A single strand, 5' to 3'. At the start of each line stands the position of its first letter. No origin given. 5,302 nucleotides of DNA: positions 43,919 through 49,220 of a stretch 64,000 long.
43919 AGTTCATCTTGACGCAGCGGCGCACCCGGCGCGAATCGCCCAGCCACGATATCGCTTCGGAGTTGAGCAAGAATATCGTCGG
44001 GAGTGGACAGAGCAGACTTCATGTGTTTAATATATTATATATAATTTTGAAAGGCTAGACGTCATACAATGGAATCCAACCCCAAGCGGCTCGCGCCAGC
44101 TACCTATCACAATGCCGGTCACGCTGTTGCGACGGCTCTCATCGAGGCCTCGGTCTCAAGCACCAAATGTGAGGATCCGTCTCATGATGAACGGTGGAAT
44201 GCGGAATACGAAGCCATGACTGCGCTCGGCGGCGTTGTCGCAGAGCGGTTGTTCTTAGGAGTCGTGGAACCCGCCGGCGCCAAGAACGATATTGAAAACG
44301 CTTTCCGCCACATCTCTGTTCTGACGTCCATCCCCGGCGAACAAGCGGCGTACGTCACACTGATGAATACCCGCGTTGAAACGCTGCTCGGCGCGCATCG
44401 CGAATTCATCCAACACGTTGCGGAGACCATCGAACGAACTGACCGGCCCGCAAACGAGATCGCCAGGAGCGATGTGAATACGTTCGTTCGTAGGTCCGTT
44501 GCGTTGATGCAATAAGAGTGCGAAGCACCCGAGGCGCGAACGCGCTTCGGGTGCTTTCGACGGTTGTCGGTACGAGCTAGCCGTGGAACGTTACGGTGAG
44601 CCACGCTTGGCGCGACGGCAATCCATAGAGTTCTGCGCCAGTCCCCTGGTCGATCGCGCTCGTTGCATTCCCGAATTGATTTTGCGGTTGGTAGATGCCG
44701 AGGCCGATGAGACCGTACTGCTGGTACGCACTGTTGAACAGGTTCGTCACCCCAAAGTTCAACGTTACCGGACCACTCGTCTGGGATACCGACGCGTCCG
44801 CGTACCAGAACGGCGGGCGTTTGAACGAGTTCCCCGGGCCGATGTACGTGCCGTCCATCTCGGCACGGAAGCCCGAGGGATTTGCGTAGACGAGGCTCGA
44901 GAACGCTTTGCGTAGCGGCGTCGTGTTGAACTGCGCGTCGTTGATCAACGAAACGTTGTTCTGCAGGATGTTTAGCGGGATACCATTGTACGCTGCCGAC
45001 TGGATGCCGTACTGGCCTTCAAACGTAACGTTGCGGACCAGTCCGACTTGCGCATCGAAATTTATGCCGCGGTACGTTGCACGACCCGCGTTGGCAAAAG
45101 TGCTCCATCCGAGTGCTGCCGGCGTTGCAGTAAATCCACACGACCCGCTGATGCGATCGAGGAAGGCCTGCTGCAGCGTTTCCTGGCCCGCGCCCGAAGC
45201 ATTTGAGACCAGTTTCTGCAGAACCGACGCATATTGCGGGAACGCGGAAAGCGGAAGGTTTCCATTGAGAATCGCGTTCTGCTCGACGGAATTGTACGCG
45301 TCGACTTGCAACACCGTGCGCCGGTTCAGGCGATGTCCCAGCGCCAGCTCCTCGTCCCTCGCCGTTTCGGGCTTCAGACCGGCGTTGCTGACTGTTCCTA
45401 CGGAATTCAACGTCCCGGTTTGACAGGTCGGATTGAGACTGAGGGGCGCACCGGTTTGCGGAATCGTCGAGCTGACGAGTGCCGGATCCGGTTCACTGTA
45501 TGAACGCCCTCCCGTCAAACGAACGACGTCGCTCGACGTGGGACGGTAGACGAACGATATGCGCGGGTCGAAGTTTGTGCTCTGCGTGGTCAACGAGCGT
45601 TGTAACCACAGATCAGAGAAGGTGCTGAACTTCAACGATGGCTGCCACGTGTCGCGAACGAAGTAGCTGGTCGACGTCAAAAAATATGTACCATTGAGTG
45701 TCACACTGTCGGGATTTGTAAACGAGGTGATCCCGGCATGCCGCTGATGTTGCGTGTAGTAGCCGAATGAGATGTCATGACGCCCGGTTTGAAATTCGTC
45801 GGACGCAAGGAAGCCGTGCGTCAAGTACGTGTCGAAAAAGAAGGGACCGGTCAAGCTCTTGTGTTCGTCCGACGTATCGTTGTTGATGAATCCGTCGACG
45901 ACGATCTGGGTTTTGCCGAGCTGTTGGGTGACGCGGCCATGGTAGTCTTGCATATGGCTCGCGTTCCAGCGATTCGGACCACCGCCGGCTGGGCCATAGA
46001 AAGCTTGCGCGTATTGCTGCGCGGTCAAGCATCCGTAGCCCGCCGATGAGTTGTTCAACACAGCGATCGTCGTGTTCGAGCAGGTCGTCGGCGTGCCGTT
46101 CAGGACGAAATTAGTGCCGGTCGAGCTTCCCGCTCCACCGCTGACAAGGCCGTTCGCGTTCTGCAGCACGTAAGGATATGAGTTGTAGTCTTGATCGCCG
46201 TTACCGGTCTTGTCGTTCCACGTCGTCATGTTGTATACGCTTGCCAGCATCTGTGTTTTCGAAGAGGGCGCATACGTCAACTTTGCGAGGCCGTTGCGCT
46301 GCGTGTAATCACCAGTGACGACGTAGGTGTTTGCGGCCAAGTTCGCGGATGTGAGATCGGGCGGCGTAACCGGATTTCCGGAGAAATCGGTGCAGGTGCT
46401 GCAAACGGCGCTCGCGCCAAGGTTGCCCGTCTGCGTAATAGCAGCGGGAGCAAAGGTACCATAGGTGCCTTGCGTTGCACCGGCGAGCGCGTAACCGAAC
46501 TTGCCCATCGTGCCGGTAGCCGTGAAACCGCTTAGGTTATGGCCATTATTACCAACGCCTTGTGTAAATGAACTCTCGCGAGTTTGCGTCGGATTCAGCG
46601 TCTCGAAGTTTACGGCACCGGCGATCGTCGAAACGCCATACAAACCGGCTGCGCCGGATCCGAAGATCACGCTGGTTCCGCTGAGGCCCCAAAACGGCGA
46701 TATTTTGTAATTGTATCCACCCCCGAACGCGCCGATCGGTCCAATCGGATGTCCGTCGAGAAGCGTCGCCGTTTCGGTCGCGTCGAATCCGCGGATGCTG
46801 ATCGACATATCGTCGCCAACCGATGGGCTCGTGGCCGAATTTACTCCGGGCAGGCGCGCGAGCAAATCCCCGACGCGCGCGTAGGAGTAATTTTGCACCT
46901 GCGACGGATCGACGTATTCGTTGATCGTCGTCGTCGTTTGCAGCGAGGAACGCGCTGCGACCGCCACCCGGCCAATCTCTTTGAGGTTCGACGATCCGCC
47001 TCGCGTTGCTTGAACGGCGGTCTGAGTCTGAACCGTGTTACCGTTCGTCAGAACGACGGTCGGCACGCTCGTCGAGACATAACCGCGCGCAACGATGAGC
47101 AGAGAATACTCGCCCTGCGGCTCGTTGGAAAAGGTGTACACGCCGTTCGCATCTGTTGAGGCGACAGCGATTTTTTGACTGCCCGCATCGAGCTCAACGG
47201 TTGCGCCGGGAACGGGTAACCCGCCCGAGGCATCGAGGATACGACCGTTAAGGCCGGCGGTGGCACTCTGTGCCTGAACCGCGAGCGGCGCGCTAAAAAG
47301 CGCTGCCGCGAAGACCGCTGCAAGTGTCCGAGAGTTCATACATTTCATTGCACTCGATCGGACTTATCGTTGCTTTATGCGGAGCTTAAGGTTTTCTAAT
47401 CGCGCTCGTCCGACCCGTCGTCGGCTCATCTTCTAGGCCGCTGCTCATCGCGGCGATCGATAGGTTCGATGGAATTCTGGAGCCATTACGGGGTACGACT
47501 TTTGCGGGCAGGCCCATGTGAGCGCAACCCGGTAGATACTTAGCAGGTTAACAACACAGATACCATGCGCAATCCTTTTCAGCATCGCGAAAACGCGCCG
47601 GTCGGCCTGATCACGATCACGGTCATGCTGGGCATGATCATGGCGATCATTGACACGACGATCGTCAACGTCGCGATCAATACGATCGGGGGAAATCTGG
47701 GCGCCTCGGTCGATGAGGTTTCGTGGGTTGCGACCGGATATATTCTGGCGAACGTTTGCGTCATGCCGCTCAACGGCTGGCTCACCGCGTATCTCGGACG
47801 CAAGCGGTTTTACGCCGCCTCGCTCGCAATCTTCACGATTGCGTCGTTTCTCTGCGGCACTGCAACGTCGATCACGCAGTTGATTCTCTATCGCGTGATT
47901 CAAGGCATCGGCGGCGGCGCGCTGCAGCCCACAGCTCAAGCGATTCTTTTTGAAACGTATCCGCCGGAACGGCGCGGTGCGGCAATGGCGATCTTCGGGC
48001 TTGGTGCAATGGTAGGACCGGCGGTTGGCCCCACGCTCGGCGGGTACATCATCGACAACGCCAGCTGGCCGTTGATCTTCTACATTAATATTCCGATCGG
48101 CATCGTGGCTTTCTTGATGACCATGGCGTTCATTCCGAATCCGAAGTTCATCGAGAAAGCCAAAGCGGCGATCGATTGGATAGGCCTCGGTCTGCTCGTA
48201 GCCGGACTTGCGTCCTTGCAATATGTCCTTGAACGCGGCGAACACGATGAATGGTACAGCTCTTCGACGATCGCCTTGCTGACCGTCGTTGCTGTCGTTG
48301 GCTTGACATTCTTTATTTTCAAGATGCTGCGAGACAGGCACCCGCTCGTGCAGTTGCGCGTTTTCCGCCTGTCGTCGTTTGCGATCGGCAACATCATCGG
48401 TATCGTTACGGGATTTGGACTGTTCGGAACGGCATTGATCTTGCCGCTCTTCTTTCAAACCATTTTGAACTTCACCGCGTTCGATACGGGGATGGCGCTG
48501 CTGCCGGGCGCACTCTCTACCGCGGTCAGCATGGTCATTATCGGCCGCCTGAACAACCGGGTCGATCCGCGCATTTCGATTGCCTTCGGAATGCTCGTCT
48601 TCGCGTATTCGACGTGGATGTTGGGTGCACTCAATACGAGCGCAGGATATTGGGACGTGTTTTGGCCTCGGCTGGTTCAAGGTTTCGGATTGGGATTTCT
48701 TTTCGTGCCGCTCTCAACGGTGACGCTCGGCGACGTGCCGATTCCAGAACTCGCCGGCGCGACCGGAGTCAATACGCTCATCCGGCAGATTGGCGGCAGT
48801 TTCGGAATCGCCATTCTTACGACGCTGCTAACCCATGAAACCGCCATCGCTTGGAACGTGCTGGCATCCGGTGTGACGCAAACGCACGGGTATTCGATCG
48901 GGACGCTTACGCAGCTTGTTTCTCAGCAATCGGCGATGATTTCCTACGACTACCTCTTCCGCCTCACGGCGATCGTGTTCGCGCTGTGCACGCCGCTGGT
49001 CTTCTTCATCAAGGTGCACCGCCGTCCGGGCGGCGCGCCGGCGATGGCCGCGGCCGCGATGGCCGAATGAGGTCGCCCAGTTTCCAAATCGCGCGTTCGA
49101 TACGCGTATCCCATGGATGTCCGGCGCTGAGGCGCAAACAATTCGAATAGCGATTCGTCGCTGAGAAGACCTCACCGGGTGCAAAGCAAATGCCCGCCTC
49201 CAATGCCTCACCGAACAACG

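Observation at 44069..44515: Standalone FtsH-M41-like domain with HNxxH (catalytic Glu replaced by Asn), divergent from a GntR regulator that is translationally coupled to a PLDc_N mini-membrane protein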

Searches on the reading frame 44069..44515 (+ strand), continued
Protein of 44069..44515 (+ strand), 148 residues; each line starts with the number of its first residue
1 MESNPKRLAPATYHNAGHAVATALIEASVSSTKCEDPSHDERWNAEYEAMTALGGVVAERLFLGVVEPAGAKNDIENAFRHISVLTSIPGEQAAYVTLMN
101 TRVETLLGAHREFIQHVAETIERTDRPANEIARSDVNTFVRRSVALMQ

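Call 74: find_related_loci(query=A1, collection=metagenome_contigs, flank=4000)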
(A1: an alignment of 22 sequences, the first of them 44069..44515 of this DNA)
Query A1 (148 aa) in metagenome_contigs; peptide patterns used: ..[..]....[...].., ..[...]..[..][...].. (x = any residue, [..] = any of these).
58 stretches matched a pattern; 2 encode a relative of the query (tblastn E <= 1e-3); 2 distinct loci.
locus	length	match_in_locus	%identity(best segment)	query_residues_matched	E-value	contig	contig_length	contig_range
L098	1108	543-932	62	12-141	6e-56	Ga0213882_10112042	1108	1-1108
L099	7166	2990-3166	61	64-122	3e-20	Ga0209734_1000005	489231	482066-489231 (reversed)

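Call 76: fold_search(model_id=the predicted structure, library=viral)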
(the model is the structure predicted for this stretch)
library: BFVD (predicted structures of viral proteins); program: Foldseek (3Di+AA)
matches with E <= 10: 253; with E <= 0.001: 0
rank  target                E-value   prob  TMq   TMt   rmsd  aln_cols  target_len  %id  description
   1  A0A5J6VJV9            7.1e-03  1.00  0.58  0.16   8.8       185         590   17  Peptidase family M41 [Megaviridae environmental sample]
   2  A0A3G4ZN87            2.2e-02  1.00  0.56  0.11   8.8       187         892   15  ATP-dependent metallopeptidase FtsH/Yme1/Tma family protein [Terrestrivirus sp.]
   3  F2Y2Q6                2.8e-02  1.00  0.49  0.25   6.9       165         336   14  (no name in the UniProt tables at hand)
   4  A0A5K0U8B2            6.3e-02  1.00  0.61  0.14   8.3       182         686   14  ATP-dependent metallopeptidase FtsH/Yme1/Tma family protein [Yasminevirus sp. GU-2018]
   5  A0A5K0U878            6.6e-02  0.96  0.39  0.13   9.0       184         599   14  CYFA0S28e00188g1_1 [Yasminevirus sp. GU-2018]
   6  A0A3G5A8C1            9.8e-02  1.00  0.56  0.20   7.8       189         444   12  Cell division protein FtsH (Fragment) [Homavirus sp.]
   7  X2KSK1                3.6e-01  0.54  0.30  0.18   9.2       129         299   16  Uncharacterized protein [Mycobacterium phage Hawkeye]
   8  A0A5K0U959            5.3e-01  0.93  0.56  0.18  11.1       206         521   13  ATP-dependent metallopeptidase FtsH/Yme1/Tma family protein [Yasminevirus sp. GU-2018]
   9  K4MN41                7.6e-01  0.16  0.23  0.23  10.8       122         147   12  Uncharacterized protein [Escherichia phage IME11]
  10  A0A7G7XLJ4            8.8e-01  0.23  0.32  0.11  13.9       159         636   16  Uncharacterized protein [Aeromonas phage D6]
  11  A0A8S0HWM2            8.8e-01  0.20  0.20  0.27  12.7        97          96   15  (no name in the UniProt tables at hand)
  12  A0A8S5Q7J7            9.2e-01  0.21  0.24  0.26  10.1       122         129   11  Avd-like protein [Siphoviridae sp. cty3u30]
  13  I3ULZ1                9.2e-01  0.09  0.22  0.16  16.9       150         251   13  Uncharacterized protein (Fragment) [Synechococcus phage S-CBP3]
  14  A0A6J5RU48            1.2e+00  0.13  0.24  0.11  16.6       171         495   12  Uncharacterized protein [uncultured Caudovirales phage]
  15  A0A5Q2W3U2            1.4e+00  0.11  0.23  0.21  19.1       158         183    9  (no name in the UniProt tables at hand)
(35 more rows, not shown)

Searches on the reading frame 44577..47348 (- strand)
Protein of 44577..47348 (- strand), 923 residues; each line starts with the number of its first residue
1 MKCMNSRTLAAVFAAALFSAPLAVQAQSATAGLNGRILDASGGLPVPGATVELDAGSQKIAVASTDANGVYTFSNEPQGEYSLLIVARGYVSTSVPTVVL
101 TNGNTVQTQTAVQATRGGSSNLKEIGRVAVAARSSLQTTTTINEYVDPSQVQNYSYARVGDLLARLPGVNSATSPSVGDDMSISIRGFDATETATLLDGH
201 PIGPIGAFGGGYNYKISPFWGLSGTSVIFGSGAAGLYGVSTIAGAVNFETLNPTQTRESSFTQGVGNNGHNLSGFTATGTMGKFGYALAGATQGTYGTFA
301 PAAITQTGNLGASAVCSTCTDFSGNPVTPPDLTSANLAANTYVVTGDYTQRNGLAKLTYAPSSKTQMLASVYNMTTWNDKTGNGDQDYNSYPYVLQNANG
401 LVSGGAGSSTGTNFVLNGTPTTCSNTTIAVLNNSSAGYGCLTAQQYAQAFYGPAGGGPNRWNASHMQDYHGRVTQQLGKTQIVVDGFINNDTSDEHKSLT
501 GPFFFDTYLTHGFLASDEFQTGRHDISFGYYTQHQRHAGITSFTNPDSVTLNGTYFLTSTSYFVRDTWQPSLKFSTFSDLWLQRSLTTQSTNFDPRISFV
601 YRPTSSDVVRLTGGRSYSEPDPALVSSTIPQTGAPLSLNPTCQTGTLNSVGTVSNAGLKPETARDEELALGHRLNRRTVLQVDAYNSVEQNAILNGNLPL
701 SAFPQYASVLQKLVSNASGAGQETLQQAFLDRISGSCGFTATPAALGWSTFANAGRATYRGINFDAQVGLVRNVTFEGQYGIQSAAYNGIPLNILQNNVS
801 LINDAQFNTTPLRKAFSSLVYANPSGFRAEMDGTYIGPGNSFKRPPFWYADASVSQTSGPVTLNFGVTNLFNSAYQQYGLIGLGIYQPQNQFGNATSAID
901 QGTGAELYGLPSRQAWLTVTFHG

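Call 3: search_protein_families(library=pfam, proteins=[window:44577-47348:-], max_evalue=1)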
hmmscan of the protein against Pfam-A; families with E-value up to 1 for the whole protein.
window:44577-47348:- (923 aa): 9 families
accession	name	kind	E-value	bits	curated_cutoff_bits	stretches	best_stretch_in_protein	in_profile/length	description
PF13620.12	CarboxypepD_reg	-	3.2e-13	50.3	32.3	1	33-109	2-78/82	Carboxypeptidase regulatory-like domain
PF07715.20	Plug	-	9.5e-12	45.8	23.9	1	137-245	3-107/107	TonB-dependent Receptor Plug Domain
PF13715.12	CarbopepD_reg_2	-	4.4e-08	33.5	32.2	1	34-110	2-74/88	CarboxypepD_reg-like domain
PF17210.9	SdrD_B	-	1.7e-05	25.4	29.7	1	42-94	20-74/112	SdrD B-like domain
PF17802.7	SpaA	-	0.00063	20.3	23.1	1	39-108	9-85/91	Prealbumin-like fold domain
PF11974.14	bMG3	-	0.00097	19.5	34.9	1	23-89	5-76/103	Bacterial alpha-2-macroglobulin MG3 domain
PF10670.15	DUF4198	-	0.032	14.8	34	1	43-85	157-205/209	Domain of unknown function (DUF4198)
PF09430.16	EMC7_beta-sandw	-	0.039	14.6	26.6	1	47-99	8-59/122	ER membrane protein complex subunit 7, beta-sandwich domain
PF23193.1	NOMO_3rd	-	0.15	12.6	27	1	52-85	51-84/120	NOMO third transthyretin-like domain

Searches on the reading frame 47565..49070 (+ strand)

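Call 59: search_protein_families(library=pfam, proteins=[window:47565-49070:+], max_evalue=0.00001)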
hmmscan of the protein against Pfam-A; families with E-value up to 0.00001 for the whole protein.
window:47565-49070:+ (501 aa): 2 families
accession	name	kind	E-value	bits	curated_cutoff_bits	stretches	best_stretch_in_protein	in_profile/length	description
PF07690.21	MFS_1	-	5.3e-57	193.8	33.4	1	20-414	1-346/347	Major Facilitator Superfamily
PF00083.30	Sugar_tr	-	2.2e-14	53.6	22.3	1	25-192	10-193/452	Sugar (and other) transporter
